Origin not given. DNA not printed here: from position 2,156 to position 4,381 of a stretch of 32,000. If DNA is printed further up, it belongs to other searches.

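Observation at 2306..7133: Divergent pair next to the Ced-like operon: polytopic-membrane HerA/FtsK-type ATPase and Lhr-type helicase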

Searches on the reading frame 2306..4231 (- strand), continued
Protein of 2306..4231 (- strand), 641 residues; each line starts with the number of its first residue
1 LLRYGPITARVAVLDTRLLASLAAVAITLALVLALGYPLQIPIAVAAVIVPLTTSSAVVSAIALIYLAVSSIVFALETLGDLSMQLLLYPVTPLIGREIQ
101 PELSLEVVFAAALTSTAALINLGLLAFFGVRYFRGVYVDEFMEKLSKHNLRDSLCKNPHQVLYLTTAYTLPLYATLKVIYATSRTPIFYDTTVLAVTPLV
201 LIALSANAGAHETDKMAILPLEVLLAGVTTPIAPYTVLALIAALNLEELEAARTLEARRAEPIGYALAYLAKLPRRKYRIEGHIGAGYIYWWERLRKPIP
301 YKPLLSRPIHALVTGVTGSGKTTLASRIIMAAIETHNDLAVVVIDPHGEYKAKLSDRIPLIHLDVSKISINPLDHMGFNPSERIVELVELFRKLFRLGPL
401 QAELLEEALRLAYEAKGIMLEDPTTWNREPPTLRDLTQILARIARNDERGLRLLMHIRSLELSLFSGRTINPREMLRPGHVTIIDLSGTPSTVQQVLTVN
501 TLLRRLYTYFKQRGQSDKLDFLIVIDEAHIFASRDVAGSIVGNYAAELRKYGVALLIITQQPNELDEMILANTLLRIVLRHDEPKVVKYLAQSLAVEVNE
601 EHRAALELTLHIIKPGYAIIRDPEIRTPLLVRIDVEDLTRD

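Call 50: predict_structure(alignment_id=A1)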
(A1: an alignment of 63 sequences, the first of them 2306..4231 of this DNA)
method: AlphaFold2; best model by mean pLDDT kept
length: 641 residues; sequences in the alignment: 63
mean_pLDDT: 79.8   pTM: 0.76
mean pLDDT of the five models: 79.8, 78.1, 77.8, 77.4, 77.1
residues with pLDDT >= 90: 340; 70-90: 72; 50-70: 166; < 50: 63
segments of 3 or more residues with pLDDT < 50: 1-15, 94-102, 149-160, 186-192, 205-219
pLDDT, mean of each block of 10 residues (from residue 1): 39 48 58 53 64 66 68 69 55 47 63 73 74 70 61 47 58 64 54 51 49 43 56 56 74 90 94 87 73 89 93 97 97 96 98 96 93 94 95 96 98 98 96 97 98 96 77 96 96 94 96 97 98 88 95 98 97 97 98 95 96 95 96 70 43
secondary structure, 60 per line:
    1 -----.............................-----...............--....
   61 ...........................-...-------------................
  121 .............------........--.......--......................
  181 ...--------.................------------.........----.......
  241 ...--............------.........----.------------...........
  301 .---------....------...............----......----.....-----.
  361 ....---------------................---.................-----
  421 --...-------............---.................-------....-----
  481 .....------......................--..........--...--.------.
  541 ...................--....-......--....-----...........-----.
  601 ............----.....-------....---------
elements in order: H6-34 H40-54 H57-87 H105-133 H140-147 H150-156 H159-183 H192-208 H221-229 H234-243 H246-257 E264-272 E290-301 E311-314 H321-335 E340-345 H350-354 E360-364 H380-395 H399-415 H433-444 H448-464 H472-475 E481-485 H492-513 E516-525 H540-550 E551-559 H567-572 E575-578 H584-594 H600-612 E617-621 E629-632

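Call 53: fold_search(model_id=the predicted structure, library=pdb)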
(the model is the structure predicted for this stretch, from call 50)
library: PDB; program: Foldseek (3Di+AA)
matches with E <= 10: 1327; with E <= 0.001: 150
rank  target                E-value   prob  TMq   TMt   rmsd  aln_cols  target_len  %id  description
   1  7es4                  1.1e-16  1.00  0.44  0.73   4.8       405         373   17  the crystral structure of DndH-C-domain (released 2022-05-11)
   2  4d2i_B                4.1e-15  1.00  0.39  0.53   7.4       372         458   23  Crystal structure of the HerA hexameric DNA translocase from Sulfolobus solfataricus bound to AMP-PNP (released 2014-12-03)
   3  4d2i_A                4.7e-15  1.00  0.38  0.50  10.3       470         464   18  Crystal structure of the HerA hexameric DNA translocase from Sulfolobus solfataricus bound to AMP-PNP (released 2014-12-03)
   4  9x1m_A                7.9e-14  1.00  0.38  0.42   7.3       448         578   20  The cryo-EM structure of HerA-NurA complex with AMPPNP and dsDNA from Thermococcus kodakarensis (released 2026-02-04)
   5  4ag6_B                4.6e-13  1.00  0.43  0.70   4.2       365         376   18  Structure of VirB4 of Thermoanaerobacter pseudethanolicus (released 2012-07-04)
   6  8wld_A                6.9e-13  1.00  0.35  0.45   8.9       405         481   19  Cryo-EM structure of SIR2/HerA antiphage complex (released 2024-09-11)
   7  8wj3_D                8.9e-13  1.00  0.40  0.50   7.3       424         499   20  Cryo-EM structure of a bacterial protein (released 2024-09-11)
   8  8wiv_D                2.0e-12  1.00  0.41  0.44   6.6       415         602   20  Cryo-EM structure of a bacterial protein (released 2024-09-11)
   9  8wod_D                2.1e-12  1.00  0.41  0.52   6.6       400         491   23  Cryo-EM structure of SIR2/HerA complex (released 2024-09-11)
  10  4ag5_B                3.8e-12  1.00  0.43  0.70   4.2       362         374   19  Structure of VirB4 of Thermoanaerobacter pseudethanolicus (released 2012-07-04)
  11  8zit_O                4.5e-12  1.00  0.34  0.38  11.3       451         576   20  DUF4297-HerA complex with DNA and ATPgamaS (released 2025-03-12)
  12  8xaw_D                5.5e-12  1.00  0.39  0.44   9.4       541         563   17  Cryo-EM structure of an anti-phage defense complex bound to AMPPNP and DNA at state 1 (released 2024-06-05)
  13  8xau_A                6.1e-12  1.00  0.42  0.47   6.3       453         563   18  Cryo-EM structure of HerA (released 2024-06-05)
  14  4ag6_A                6.7e-12  1.00  0.42  0.69   3.6       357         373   19  Structure of VirB4 of Thermoanaerobacter pseudethanolicus (released 2012-07-04)
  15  4ag5_A                7.4e-12  1.00  0.40  0.67   5.2       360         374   17  Structure of VirB4 of Thermoanaerobacter pseudethanolicus (released 2012-07-04)
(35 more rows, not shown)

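Call 57: list_cluster_members(proteins=[P0016, P0020, P0025, P0030, P0036, P0042, P0047, P0057, P0063, P0076])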
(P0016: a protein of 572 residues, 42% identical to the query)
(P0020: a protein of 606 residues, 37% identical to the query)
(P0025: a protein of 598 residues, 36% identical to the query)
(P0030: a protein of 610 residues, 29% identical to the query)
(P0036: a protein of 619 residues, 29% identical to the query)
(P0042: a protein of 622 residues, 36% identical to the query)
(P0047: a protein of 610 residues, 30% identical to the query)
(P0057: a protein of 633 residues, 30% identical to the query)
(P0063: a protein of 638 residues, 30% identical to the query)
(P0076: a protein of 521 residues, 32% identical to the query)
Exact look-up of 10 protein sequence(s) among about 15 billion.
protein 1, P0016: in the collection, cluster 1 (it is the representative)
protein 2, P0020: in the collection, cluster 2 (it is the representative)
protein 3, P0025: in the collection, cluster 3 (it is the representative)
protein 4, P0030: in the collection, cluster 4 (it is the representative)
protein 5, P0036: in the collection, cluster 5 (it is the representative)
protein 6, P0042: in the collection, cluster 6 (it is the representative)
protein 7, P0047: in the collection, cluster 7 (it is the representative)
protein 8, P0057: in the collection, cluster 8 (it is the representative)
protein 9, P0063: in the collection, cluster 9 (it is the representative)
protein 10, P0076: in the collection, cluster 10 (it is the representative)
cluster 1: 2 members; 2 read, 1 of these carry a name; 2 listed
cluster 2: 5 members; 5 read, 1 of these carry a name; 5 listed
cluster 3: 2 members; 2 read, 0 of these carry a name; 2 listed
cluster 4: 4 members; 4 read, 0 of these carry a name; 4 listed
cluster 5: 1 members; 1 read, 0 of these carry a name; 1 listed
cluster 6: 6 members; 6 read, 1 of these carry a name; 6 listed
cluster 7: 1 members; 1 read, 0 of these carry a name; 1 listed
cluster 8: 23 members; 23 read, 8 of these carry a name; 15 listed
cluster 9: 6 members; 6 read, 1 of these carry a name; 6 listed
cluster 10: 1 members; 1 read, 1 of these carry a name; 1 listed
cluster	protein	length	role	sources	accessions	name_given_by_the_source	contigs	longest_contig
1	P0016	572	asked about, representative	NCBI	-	-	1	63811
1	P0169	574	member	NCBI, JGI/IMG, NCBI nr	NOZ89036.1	MAG: ATP-binding protein [Crenarchaeota archaeon] | ATP-binding protein [Thermoproteota archaeon]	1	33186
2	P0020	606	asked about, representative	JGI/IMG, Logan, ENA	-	-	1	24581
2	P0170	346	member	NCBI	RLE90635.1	MAG: hypothetical protein DRN04_14645, partial [Thermoprotei archaeon]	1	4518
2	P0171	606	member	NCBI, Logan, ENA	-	-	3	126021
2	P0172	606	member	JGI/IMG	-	-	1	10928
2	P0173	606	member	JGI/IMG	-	-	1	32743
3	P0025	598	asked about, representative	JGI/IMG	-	-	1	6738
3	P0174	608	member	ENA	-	-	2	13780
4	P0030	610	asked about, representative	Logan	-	-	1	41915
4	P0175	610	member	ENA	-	-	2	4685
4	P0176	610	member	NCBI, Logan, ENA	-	-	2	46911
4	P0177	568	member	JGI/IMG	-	-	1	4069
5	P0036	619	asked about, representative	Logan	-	-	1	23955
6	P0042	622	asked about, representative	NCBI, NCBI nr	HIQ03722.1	MAG TPA: ATP-binding protein [Desulfurococcales archaeon] | ATP-binding protein [Desulfurococcales archaeon]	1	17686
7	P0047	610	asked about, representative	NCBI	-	-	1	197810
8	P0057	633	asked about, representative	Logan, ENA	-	-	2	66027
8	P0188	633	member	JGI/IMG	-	energy-coupling factor transporter ATP-binding protein EcfA2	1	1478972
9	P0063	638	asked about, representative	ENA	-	-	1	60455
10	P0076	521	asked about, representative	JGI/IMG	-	hypothetical protein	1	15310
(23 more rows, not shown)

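Call 58: search_solved_structures(query=window:2306-4231:-, max_evalue=0.01)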
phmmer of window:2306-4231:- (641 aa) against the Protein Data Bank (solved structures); distinct sequences matched with E-value up to 0.01: 11.
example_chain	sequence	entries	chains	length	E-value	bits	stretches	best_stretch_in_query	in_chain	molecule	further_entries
9x1l_A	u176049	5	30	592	1e-13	54.2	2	521-633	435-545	DNA helicase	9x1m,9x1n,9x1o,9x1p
8wiv_A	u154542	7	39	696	2.1e-13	53.1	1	481-585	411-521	Helicase HerA central domain-containing protein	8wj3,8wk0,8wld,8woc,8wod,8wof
7es4_A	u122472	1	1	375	1.6e-12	50.2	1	315-562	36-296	DNA phosphorothioation-dependent restriction protein DptH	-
4d2i_A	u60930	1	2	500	1.3e-11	47.2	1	474-635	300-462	HERA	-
8xau_A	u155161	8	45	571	4.5e-09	38.8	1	479-634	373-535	ATP-binding protein | HerA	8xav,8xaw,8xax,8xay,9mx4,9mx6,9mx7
9c1m_M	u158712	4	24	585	1.9e-08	36.8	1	479-575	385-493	ATP-binding protein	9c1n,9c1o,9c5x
8ziq_M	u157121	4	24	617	5e-07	32.1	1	478-580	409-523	HerA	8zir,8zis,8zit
7f6d_B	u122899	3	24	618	1.5e-05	27.2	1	468-632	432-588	HerA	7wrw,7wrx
8wet_A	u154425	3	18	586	0.00052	22.1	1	515-590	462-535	TdpA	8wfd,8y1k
8yho_A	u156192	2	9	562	0.0026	19.8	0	310-408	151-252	DUF87 domain-containing protein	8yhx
8j4u_M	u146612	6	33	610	0.0075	18.3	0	498-573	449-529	Nucleoside triphosphate hydrolase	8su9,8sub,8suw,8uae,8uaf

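Call 62: search_protein_families(library=ncbifam, proteins=[P0097, P0098, P0100, P0102, P0107, P0112, P0113, P0120, P0129, P0145], max_evalue=1e-20)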
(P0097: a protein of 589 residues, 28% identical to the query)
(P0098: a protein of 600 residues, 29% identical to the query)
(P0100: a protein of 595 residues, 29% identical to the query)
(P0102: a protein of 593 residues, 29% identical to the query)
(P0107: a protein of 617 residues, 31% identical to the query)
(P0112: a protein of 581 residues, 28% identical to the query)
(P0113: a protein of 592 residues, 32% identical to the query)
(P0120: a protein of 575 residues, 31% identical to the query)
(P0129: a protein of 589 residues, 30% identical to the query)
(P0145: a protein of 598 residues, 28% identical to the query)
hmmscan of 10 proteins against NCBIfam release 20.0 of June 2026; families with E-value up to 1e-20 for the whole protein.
P0097 (589 aa): 0 families

P0098 (600 aa): 0 families

P0100 (595 aa): 0 families

P0102 (593 aa): 0 families

P0107 (617 aa): 0 families

P0112 (581 aa): 0 families

P0113 (592 aa): 0 families

P0120 (575 aa): 0 families

P0129 (589 aa): 0 families

P0145 (598 aa): 0 families

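Call 65: search_dna_similar(query=window:2306-4231:-, collection=plasmids, mode=protein, max_evalue=0.001, max_rows=25)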
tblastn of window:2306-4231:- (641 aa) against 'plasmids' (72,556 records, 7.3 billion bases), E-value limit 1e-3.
Records with a match: 151; places in all: 156; records where one place covers at least 80% of the query: 0.
Best place of each record, by identity: <60% 151.
By first word of the organism name: Citrobacter 10; Pseudomonas 9; Piscirickettsia 9; Synechococcus 7; Synechocystis 7; Xanthomonas 6; Ralstonia 5; Lactococcus 5; Agrobacterium 5; Nostoc 4; and 56 more.
By predicted mobility (MOB-suite, as given by PLSDB): non-mobilizable 93; conjugative 36; mobilizable 22.
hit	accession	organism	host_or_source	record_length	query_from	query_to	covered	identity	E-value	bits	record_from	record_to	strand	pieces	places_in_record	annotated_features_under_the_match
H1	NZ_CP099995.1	Halorussus salilacus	cell culture,Substrate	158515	278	641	57%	25.7%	3e-11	75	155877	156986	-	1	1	ATP-binding protein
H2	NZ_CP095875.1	Bacillus sp. PGP15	-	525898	284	637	55%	24.4%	5e-8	64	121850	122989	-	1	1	ATP-binding protein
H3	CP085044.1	Ralstonia solanacearum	sunflower,cell culture,stem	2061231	310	634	51%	26.2%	2e-6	59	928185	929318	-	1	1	DUF87 domain-containing protein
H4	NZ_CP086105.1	Ralstonia sp. RS650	sunflower,cell culture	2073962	310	634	51%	26.2%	2e-6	59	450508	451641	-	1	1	none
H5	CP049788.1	Ralstonia solanacearum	whole organism,isolated from the ...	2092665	310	634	51%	26.2%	2e-6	59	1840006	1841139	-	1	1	ATP-binding protein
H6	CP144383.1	Ralstonia solanacearum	tobacco,whole organism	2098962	310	634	51%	26.2%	2e-6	59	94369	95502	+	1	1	DUF87 domain-containing protein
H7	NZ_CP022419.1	Pseudosulfitobacter pseudonitzschiae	Skeletonema marinoi strain RO5AC,Cell ...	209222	310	635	51%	26.1%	4e-9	68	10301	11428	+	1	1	ATP-binding protein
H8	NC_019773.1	Anabaena cylindrica PCC 7122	water, most likely pond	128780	310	586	43%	29.9%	8e-12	77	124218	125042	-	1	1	type IV secretion system DNA-binding domain-containing protein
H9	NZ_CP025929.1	Microcystis aeruginosa NIES-2481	cell culture,freshwater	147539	310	592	44%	28.9%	2e-14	85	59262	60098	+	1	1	type IV secretion system DNA-binding domain-containing protein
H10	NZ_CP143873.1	Synechococcus elongatus IITB6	whole organism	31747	286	586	47%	26.7%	2e-14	85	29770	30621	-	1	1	DUF87 domain-containing protein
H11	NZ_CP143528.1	Synechococcus elongatus PCC 11801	Pure axenic culture,Powai Lake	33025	286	586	47%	26.7%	4e-14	84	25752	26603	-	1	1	DUF87 domain-containing protein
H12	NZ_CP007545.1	Synechocystis sp. PCC 6714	-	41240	279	579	47%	26.7%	7e-13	80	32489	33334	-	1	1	DUF87 domain-containing protein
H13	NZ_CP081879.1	Exiguobacterium acetylicum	Environment,soil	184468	306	633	51%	24.3%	6e-8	64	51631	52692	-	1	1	ATP-binding protein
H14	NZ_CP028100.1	Synechocystis sp. IPPAS B-1465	axenic culture,Synechocystis sp. GT-L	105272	310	579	42%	29.5%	4e-14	84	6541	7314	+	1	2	DUF87 domain-containing protein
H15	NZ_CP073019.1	Synechocystis sp. PCC 6803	cell culture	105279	310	579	42%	29.5%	4e-14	84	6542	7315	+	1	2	DUF87 domain-containing protein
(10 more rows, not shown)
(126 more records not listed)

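Call 77: find_encoding_contigs(protein=P0074, flank=10000, max_places=2)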
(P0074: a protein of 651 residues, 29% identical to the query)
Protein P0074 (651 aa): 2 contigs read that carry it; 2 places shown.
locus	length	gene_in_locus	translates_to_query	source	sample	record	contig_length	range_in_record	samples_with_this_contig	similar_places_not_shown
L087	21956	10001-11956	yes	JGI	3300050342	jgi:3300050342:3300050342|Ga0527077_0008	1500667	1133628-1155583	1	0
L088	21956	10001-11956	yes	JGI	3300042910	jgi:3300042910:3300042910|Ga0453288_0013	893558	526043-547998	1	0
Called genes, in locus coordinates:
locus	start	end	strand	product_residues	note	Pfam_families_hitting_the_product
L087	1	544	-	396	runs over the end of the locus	PF00297:Ribosomal_L3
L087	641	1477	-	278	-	PF02598:Methyltrn_RNA_3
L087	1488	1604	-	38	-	-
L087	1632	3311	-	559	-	PF12846:AAA_10 (faint), PF01935:DUF87, PF05872:HerA_C (faint), PF10412:TrwB_AAD_bind (weak)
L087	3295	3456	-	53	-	-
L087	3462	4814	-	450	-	PF27251:CedA1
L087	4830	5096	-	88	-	PF27251:CedA1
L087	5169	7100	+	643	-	PF01507:PAPS_reduct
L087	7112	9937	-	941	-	PF00270:DEAD, PF04851:ResIII (weak), PF00271:Helicase_C, PF22590:Cas3-like_C_2 (faint), PF19306:WHD_Lhr, PF08494:DEAD_assoc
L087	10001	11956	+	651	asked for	PF01935:DUF87, PF19044:P-loop_TraG (faint)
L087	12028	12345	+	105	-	-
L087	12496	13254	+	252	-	PF00705:PCNA_N, PF02747:PCNA_C (faint)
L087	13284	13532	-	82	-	-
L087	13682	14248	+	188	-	PF01558:POR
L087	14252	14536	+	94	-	PF12837:Fer4_6 (weak), PF13237:Fer4_10, PF00037:Fer4 (weak), PF14697:Fer4_21, PF12838:Fer4_7, PF13187:Fer4_9, PF12797:Fer4_2 (weak), PF00037:Fer4, +6 more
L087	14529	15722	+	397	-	PF01855:POR_N, PF17147:PFOR_II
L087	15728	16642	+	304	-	PF02775:TPP_enzyme_C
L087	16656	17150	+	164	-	-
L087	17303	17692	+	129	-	-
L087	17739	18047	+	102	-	PF05129:Zn_ribbon_Elf1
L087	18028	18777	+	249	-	PF01884:PcrB, PF00977:His_biosynth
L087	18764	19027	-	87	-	PF01503:PRA-PH (weak), PF03819:MazG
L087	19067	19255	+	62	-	PF03911:Sec61_beta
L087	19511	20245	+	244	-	PF09973:DUF2208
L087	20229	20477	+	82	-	-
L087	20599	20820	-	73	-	-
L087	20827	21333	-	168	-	PF04677:CwfJ_C_1, PF01230:HIT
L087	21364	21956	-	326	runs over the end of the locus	PF14520:HHH_5 (weak), PF00154:RecA_N, PF13481:AAA_25, PF06745:ATPase, PF08423:Rad51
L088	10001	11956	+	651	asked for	PF01935:DUF87, PF19044:P-loop_TraG (faint)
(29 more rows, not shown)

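Call 78: find_encoding_contigs(protein=P0012, flank=10000, max_places=1)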
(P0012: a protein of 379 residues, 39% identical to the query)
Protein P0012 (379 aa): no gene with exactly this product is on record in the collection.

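Call 79: search_protein_families(library=ncbifam, proteins=[P0159, P0127], max_evalue=1e-15)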
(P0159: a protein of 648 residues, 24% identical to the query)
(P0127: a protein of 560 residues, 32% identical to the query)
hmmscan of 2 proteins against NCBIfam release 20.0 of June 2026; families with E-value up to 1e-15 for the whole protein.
P0159 (648 aa): 0 families

P0127 (560 aa): 1 family
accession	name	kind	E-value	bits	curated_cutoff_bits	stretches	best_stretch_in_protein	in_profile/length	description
NF053655.1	CedD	equivalog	8.4e-25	87.4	600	1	70-334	213-475/527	DNA-translocating ATPase CedD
